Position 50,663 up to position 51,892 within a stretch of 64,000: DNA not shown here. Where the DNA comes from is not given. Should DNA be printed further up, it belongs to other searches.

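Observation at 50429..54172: A SpeH-like pyruvoyl decarboxylase, two OTCase-family paralogs and an aspartase/fumarase embedded in a pyr operon that lacks carAB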

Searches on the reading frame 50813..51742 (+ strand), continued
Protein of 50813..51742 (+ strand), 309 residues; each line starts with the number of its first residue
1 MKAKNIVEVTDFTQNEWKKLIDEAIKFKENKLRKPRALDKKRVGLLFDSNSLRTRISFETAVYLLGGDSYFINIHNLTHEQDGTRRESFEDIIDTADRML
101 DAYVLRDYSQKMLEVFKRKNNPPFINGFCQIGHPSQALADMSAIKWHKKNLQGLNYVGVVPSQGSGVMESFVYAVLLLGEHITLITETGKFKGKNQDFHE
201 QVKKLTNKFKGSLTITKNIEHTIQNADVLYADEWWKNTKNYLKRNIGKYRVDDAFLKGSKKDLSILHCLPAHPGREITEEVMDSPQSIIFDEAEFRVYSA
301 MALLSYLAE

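Call 57: search_protein_families(library=pfam, max_evalue=0.01, proteins=[L112:8921-10858:+, L114:1068-2336:+, L112:10858-11181:+, L114:2296-2682:+, L112:7995-8912:+, L112:7125-7697:+, L097:7637-7984:+, L097:6508-7206:+, L097:296-1600:-])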
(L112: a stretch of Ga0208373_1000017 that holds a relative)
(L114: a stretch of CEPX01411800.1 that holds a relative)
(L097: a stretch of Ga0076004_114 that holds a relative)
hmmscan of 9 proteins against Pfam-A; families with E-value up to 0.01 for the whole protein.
L112:8921-10858:+ (646 aa): 11 families
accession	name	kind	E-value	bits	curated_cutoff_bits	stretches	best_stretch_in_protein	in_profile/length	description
PF05175.20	MTS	-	3.3e-15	56.6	23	1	55-196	20-153/170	Methyltransferase small domain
PF06325.19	PrmA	-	1.6e-07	31.6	22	1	68-139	163-234/296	Ribosomal protein L11 methyltransferase (PrmA)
PF03848.20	TehB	-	5.1e-06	26.5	20.4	1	59-149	23-113/193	Tellurite resistance protein TehB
PF08242.18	Methyltransf_12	-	4.5e-05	24.5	30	1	71-144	1-78/98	Methyltransferase domain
PF03602.21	Cons_hypoth95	-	6.7e-05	23.1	24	1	65-146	40-128/182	Conserved hypothetical protein 95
PF10294.15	Methyltransf_16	-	0.00012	22.3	21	1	63-120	43-103/174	Lysine methyltransferase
PF13489.12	Methyltransf_23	-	0.0003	21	27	1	63-184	19-119/164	Methyltransferase domain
PF13649.12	Methyltransf_25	-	0.00048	21.2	27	1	71-149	2-82/97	Methyltransferase domain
PF02475.24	TRM5-TYW2_MTfase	-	0.0018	18.7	28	0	75-140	45-113/164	TRM5/TYW2 methyltransferase domain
PF08241.18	Methyltransf_11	-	0.0061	17.6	21.2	0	71-180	1-94/95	Methyltransferase domain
PF05401.17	NodS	-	0.0061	16.9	24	0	53-138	30-113/201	Nodulation protein S (NodS)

L114:1068-2336:+ (423 aa): 0 families

L112:10858-11181:+ (108 aa): 2 families
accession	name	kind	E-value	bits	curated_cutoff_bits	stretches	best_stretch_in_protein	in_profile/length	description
PF02675.21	AdoMet_dc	-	2.5e-11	44.3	25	1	27-107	29-106/107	S-adenosylmethionine decarboxylase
PF22125.1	Lreu_0056_like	-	0.0037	17.9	26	1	19-93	14-88/117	Hypotheical protein Lreu_0056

L114:2296-2682:+ (129 aa): 1 family
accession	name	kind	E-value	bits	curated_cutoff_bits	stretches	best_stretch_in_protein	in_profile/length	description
PF02675.21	AdoMet_dc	-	1.8e-18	67.3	25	1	21-128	2-106/107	S-adenosylmethionine decarboxylase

L112:7995-8912:+ (306 aa): 2 families
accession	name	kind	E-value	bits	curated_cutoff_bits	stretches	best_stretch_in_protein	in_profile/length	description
PF00185.30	OTCace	-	2.3e-28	99.7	29.4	1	149-302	2-156/157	Aspartate/ornithine carbamoyltransferase, Asp/Orn binding domain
PF02729.26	OTCace_N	-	7.9e-28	97.8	29.9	1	3-141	2-147/148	Aspartate/ornithine carbamoyltransferase, carbamoyl-P binding domain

L112:7125-7697:+ (191 aa): 5 families
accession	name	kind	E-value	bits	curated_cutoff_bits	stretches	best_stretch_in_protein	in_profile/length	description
PF13671.12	AAA_33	-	6.6e-06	26.9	27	1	7-130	2-123/143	AAA domain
PF06414.18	Zeta_toxin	-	0.00012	22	22.3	1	5-135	17-152/199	Zeta toxin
PF13238.12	AAA_18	-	0.0013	19.6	29.4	1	7-125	1-111/128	AAA domain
PF08433.16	KTI12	-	0.0032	17.5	22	1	7-132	4-126/271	Chromatin associated protein KTI12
PF14172.12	DUF4309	-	0.0052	17.1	25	1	20-146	10-121/133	Domain of unknown function (DUF4309)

L097:7637-7984:+ (116 aa): 1 family
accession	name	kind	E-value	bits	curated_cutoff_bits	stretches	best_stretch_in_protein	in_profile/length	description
PF02675.21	AdoMet_dc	-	3.7e-18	66.3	25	1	7-109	1-102/107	S-adenosylmethionine decarboxylase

L097:6508-7206:+ (233 aa): 1 family
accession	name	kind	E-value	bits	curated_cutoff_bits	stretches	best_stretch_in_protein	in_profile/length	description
PF01996.21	F420_ligase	-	6.5e-12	45.8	25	1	26-181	2-141/218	F420-0:Gamma-glutamyl ligase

L097:296-1600:- (434 aa): 2 families
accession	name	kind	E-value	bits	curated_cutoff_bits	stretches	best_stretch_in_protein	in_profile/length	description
PF00206.25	Lyase_1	-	3e-80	270.4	27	1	12-315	18-307/312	Lyase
PF10415.14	FumaraseC_C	-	3.7e-13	50.1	32.5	1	386-433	1-48/54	Fumarase C C-terminus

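Call 58: search_protein_families(library=ncbifam, max_evalue=0.001, proteins=[L112:8921-10858:+, L114:1068-2336:+, L112:7995-8912:+, L097:296-1600:-, L097:6508-7206:+])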
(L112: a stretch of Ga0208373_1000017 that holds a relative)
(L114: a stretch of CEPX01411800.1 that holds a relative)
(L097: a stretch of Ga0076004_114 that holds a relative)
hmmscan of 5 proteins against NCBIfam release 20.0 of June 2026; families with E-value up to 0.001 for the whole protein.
L112:8921-10858:+ (646 aa): 18 families
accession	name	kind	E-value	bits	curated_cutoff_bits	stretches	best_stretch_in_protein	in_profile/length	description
NF011529.0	PRK14968.1-3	equivalog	8.9e-31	106.8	162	1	39-222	7-195/198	putative methyltransferase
TIGR00537.1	hemK_rel_arch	hypoth_equivalog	4e-19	69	87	1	48-214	1-171/179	HemK2/MTQ2 family protein methyltransferase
TIGR03534.1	RF_mod_PrmC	equivalog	6.7e-15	55.2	199.1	1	38-148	56-178/253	peptide chain release factor N(5)-glutamine methyltransferase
TIGR01210.1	TIGR01210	equivalog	1.5e-14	54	212.15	1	264-528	9-239/313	archaeosine biosynthesis radical SAM protein RaSEA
TIGR03533.1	L3_gln_methyl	equivalog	1.1e-11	44.7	229.7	1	46-179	101-247/284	50S ribosomal protein L3 N(5)-glutamine methyltransferase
TIGR00536.1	hemK_fam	subfamily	4.4e-11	42.4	115.5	1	40-180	83-241/286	HemK family protein methyltransferase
NF011530.0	PRK14968.1-4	equivalog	2.5e-10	40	243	1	47-212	18-186/202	putative methyltransferase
NF001785.0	PRK00517.2-2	equivalog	2e-09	37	188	1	66-139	145-219/282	50S ribosomal protein L11 methyltransferase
NF007023.0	PRK09489.1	equivalog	2.3e-09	36.9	295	1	42-200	169-320/342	16S rRNA (guanine(1207)-N(2))-methyltransferase RsmC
NF047853.1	tRm6a37MtseTrmN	equivalog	9.4e-09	35.3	350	1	68-261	45-242/244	tRNA(1)(Val) (adenine(37)-N(6))-methyltransferase TrmN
NF011528.0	PRK14968.1-2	equivalog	1.6e-08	34.3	171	1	41-145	13-121/205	putative methyltransferase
NF001786.0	PRK00517.2-4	equivalog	4.7e-08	32.5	327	1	68-139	145-214/277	50S ribosomal protein L11 methyltransferase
TIGR00406.1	prmA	equivalog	7.1e-06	25.7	183.15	1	68-139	161-233/288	50S ribosomal protein L11 methyltransferase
NF008992.0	PRK12335.1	equivalog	1.1e-05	24.8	303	1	58-149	114-204/289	SAM-dependent methyltransferase TehB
TIGR02469.1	CbiT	equivalog_domain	4.2e-05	23.8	78.3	1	61-121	14-76/124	precorrin-6Y C5,15-methyltransferase (decarboxylating) subunit CbiT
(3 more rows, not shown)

L114:1068-2336:+ (423 aa): 1 family
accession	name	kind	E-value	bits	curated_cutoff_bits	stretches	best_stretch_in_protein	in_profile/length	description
TIGR01210.1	TIGR01210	equivalog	1.7e-22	80.1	212.15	1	41-303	9-240/313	archaeosine biosynthesis radical SAM protein RaSEA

L112:7995-8912:+ (306 aa): 16 families
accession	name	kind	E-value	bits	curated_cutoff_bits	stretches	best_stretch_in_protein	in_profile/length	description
TIGR00658.1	orni_carb_tr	equivalog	2.9e-52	177.7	280.85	1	3-304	2-303/304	ornithine carbamoyltransferase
NF001986.0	PRK00779.1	subfamily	7.2e-52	176.4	306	1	2-305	6-305/307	ornithine carbamoyltransferase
NF011380.0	PRK14805.1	equivalog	3.6e-47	160.9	421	1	1-305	1-301/302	ornithine carbamoyltransferase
TIGR04384.1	putr_carbamoyl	exception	5.1e-42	144.2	500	1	6-304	4-307/330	putrescine carbamoyltransferase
NF002032.1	PRK00856.1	equivalog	3.3e-34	118.5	263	1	3-303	2-296/297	aspartate carbamoyltransferase catalytic subunit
TIGR00670.1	asp_carb_tr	equivalog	7.1e-32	110.7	236.95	1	3-303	2-302/304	aspartate carbamoyltransferase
NF003286.0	PRK04284.1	subfamily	4.8e-30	104.8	515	1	3-288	8-314/332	ornithine carbamoyltransferase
NF003384.0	PRK04523.1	equivalog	1.1e-28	100.3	288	1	1-305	3-334/336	N-acetylornithine carbamoyltransferase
NF011379.0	PRK14804.1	equivalog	2.6e-21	76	373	1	11-298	16-303/311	ornithine carbamoyltransferase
NF009213.0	PRK12562.1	subfamily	1.3e-19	70.8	559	1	12-298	17-300/334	ornithine carbamoyltransferase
NF002470.0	PRK01713.1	equivalog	1e-18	67.9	545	1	29-272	39-282/334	ornithine carbamoyltransferase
NF006046.0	PRK08192.1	equivalog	3.9e-14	52.7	512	1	26-298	35-311/339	aspartate carbamoyltransferase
NF008853.0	PRK11891.1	equivalog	7.4e-13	47.9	560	1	27-149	118-238/430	aspartate carbamoyltransferase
NF010387.0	PRK13814.1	equivalog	6.4e-12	45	660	1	4-304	8-303/310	aspartate carbamoyltransferase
NF005538.0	PRK07200.1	equivalog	1e-06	28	453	1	121-231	157-273/396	knotted carbamoyltransferase YgeW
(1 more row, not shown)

L097:296-1600:- (434 aa): 19 families
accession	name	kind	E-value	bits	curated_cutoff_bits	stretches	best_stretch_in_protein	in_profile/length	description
NF008909.0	PRK12273.1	subfamily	5.8e-151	503.6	510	1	3-431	21-455/474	aspartate ammonia-lyase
TIGR00839.1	aspA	equivalog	2.6e-133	445.4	681.2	1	4-431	17-450/468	aspartate ammonia-lyase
NF011092.0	PRK14515.1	subfamily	2.1e-120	402.8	876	1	4-429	28-457/479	aspartate ammonia-lyase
TIGR00979.1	fumC_II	equivalog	1.2e-115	386.9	664.75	1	3-431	17-450/458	class II fumarate hydratase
NF009089.0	PRK12425.1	equivalog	4.1e-100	335.8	840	1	4-433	19-453/464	class II fumarate hydratase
TIGR00928.1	purB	equivalog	5.9e-28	97.8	326.2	1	135-387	113-358/436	adenylosuccinate lyase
TIGR02426.1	protocat_pcaB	equivalog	7.9e-20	71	355.75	1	56-331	42-301/338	3-carboxy-cis,cis-muconate cycloisomerase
TIGR00838.1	argH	equivalog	3.7e-19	69.1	279.5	1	113-419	101-406/455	argininosuccinate lyase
NF006554.0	PRK09053.1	equivalog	1.6e-17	63.4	595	1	35-418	35-410/453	3-carboxy-cis,cis-muconate cycloisomerase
NF006500.1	PRK08937.2-4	subfamily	6.9e-14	51.5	626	1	34-314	35-295/448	adenylosuccinate lyase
NF052536.2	CoM_syn_XcbD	exception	9.5e-13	47.6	600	1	99-321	87-302/443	3-sulfopropionylcysteine synthase XcbD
NF006764.0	PRK09285.1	equivalog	1.1e-12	47.1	446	1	109-306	113-305/456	adenylosuccinate lyase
NF008964.0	PRK12308.1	equivalog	8.6e-12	44.2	657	1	118-311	108-292/624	argininosuccinate lyase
NF004631.0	PRK05975.1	equivalog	1.4e-11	44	371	1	96-314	85-291/352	3-carboxy-cis,cis-muconate cycloisomerase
NF052535.1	CoM_syn_XcbC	exception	4.9e-10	38.8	575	1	144-395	136-376/495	2-phosphosulfolactate phosphatase XcbC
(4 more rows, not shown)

L097:6508-7206:+ (233 aa): 2 families
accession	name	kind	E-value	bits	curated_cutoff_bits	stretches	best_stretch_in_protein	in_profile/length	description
TIGR01916.1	F420_cofE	equivalog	1.2e-06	28.1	180.65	1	30-92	11-72/244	coenzyme F420-0:L-glutamate ligase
NF009809.0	PRK13293.1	equivalog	3.2e-06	26.7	274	1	30-92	13-73/253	coenzyme F420-0:L-glutamate ligase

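Call 85: predict_structure(alignment_id=A2)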
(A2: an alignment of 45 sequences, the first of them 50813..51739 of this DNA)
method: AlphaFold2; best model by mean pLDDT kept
length: 309 residues; sequences in the alignment: 45
mean_pLDDT: 91.9   pTM: 0.91
mean pLDDT of the five models: 91.9, 91.9, 90.8, 87.9, 86.3
residues with pLDDT >= 90: 220; 70-90: 83; 50-70: 6; < 50: 0
segments of 3 or more residues with pLDDT < 50: none
pLDDT, mean of each block of 10 residues (from residue 1): 91 97 98 97 87 89 97 83 78 84 89 86 87 92 98 98 93 98 97 93 97 98 98 84 86 96 87 85 94 96 96
secondary structure, 60 per line:
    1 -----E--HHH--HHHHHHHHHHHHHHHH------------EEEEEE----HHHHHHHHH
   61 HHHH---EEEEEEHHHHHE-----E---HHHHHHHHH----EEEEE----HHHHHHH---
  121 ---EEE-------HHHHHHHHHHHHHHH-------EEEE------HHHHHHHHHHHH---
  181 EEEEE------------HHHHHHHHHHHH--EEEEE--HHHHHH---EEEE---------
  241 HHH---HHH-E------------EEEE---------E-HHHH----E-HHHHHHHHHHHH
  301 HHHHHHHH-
elements in order: H14-29 E42-47 H52-64 E68-73 H74-78 H89-97 E102-106 H111-117 E124-126 H134-148 E156-159 H166-177 E181-185 H198-209 E212-216 H219-224 E228-231 E264-267 H279-282 H289-308

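Call 90: fold_search(model_id=the predicted structure, library=pdb)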
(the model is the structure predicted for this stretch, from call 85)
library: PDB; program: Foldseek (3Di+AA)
matches with E <= 10: 1547; with E <= 0.001: 332
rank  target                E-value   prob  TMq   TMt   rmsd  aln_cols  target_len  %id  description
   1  4a8p_D                3.0e-22  1.00  0.85  0.79   2.8       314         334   29  Crystal structure of putrescine transcarbamylase from Enterococcus faecalis with N5-(phosphonoacetyl)-L-ornithine (released 2012-02-15)
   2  4a8p_F                5.9e-22  1.00  0.83  0.80   2.9       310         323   28  Crystal structure of putrescine transcarbamylase from Enterococcus faecalis with N5-(phosphonoacetyl)-L-ornithine (released 2012-02-15)
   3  1a1s                  7.0e-22  1.00  0.87  0.86   2.7       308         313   30  ORNITHINE CARBAMOYLTRANSFERASE FROM PYROCOCCUS FURIOSUS (released 1998-06-17)
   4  4am8_D                8.3e-22  1.00  0.86  0.76   2.9       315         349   28  Crystal structure of the R54G mutant of putrescine transcarbamylase from Enterococcus faecalis bound to a curing guani (released 2013-03-27)
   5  4a8h_A                9.3e-22  1.00  0.86  0.79   2.8       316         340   28  Crystal structure of putrescine transcarbamylase from Enterococcus faecalis with N-(phosphonoacetyl)-putrescine (released 2012-02-15)
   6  2p2g_A                1.0e-21  1.00  0.84  0.88   3.4       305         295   28  Crystal Structure of Ornithine Carbamoyltransferase from Mycobacterium Tuberculosis (Rv1656): Orthorhombic Form (released 2007-07-03)
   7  4am8_B                1.1e-21  1.00  0.85  0.78   3.0       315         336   28  Crystal structure of the R54G mutant of putrescine transcarbamylase from Enterococcus faecalis bound to a curing guani (released 2013-03-27)
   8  4ep1_A                1.1e-21  1.00  0.82  0.85   3.8       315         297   29  Crystal structure of anabolic ornithine carbamoyltransferase from Bacillus anthracis (released 2012-04-25)
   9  4a8p_E                1.2e-21  1.00  0.85  0.79   2.9       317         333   28  Crystal structure of putrescine transcarbamylase from Enterococcus faecalis with N5-(phosphonoacetyl)-L-ornithine (released 2012-02-15)
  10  3txx_A                1.2e-21  1.00  0.83  0.77   3.4       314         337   27  Crystal structure of putrescine transcarbamylase from Enterococcus faecalis (released 2012-02-01)
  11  4am8_E                1.2e-21  1.00  0.84  0.79   3.0       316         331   28  Crystal structure of the R54G mutant of putrescine transcarbamylase from Enterococcus faecalis bound to a curing guani (released 2013-03-27)
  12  4a8t                  1.5e-21  1.00  0.86  0.84   2.9       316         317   28  Crystal structure of putrescine transcarbamylase from Enterococcus faecalis lacking its C-terminal Helix, with bound N5- (released 2012-02-15)
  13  4a8p_B                1.5e-21  1.00  0.85  0.79   2.9       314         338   28  Crystal structure of putrescine transcarbamylase from Enterococcus faecalis with N5-(phosphonoacetyl)-L-ornithine (released 2012-02-15)
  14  7nnw_D                1.6e-21  1.00  0.84  0.87   3.5       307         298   28  Crystal structure of Mycobacterium tuberculosis ArgF in complex with methyl 4-hydroxy-3-iodobenzoate. (released 2021-06-30)
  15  7nnf_C                1.8e-21  1.00  0.85  0.88   3.4       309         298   28  Crystal structure of Mycobacterium tuberculosis ArgF in apo form. (released 2021-06-30)
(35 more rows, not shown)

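Call 93: find_encoding_contigs(protein=P0007, flank=10000, max_places=2)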
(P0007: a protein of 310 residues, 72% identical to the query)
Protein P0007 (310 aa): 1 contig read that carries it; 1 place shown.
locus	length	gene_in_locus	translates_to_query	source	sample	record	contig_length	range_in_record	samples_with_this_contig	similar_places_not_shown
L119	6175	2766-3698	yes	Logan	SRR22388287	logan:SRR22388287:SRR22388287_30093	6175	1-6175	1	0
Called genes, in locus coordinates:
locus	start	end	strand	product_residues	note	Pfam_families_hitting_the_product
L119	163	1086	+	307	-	PF02729:OTCace_N, PF00185:OTCace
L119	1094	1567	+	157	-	PF01948:PyrI, PF02748:PyrI_C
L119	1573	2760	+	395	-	PF01979:Amidohydro_1, PF12890:DHOase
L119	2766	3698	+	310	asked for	PF02729:OTCace_N, PF00185:OTCace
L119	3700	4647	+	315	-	PF02729:OTCace_N, PF00185:OTCace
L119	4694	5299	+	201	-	PF00156:Pribosyltran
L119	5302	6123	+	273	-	PF00215:OMPdecase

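Call 94: find_encoding_contigs(protein=P0015, flank=10000, max_places=2)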
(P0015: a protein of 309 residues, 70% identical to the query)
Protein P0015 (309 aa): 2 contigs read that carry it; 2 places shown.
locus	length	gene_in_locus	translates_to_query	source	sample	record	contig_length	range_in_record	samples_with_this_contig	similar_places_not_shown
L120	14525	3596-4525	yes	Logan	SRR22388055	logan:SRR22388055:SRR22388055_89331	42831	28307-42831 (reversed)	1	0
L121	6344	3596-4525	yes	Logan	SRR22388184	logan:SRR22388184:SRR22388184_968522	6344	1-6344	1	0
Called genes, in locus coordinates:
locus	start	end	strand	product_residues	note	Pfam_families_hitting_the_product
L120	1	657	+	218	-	?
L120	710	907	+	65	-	-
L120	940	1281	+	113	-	-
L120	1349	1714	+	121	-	-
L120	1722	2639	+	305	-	PF01758:SBF (weak)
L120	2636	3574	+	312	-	PF01073:3Beta_HSD, PF01370:Epimerase, PF02719:Polysacc_synt_2 (weak), PF04321:RmlD_sub_bind, PF05368:NmrA, PF07993:NAD_binding_4 (faint), PF13460:NAD_binding_10, PF16363:GDP_Man_Dehyd (weak)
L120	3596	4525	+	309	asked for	PF02729:OTCace_N, PF00185:OTCace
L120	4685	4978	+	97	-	PF01176:eIF-1a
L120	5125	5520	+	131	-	PF00416:Ribosomal_S13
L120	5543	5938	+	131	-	PF00411:Ribosomal_S11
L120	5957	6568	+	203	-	PF00163:Ribosomal_S4, PF01479:S4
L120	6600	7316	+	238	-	PF01193:RNA_pol_L, PF01000:RNA_pol_A_bac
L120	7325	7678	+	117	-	PF01196:Ribosomal_L17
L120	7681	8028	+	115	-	PF00572:Ribosomal_L13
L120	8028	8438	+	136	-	PF00380:Ribosomal_S9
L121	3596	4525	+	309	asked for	PF02729:OTCace_N, PF00185:OTCace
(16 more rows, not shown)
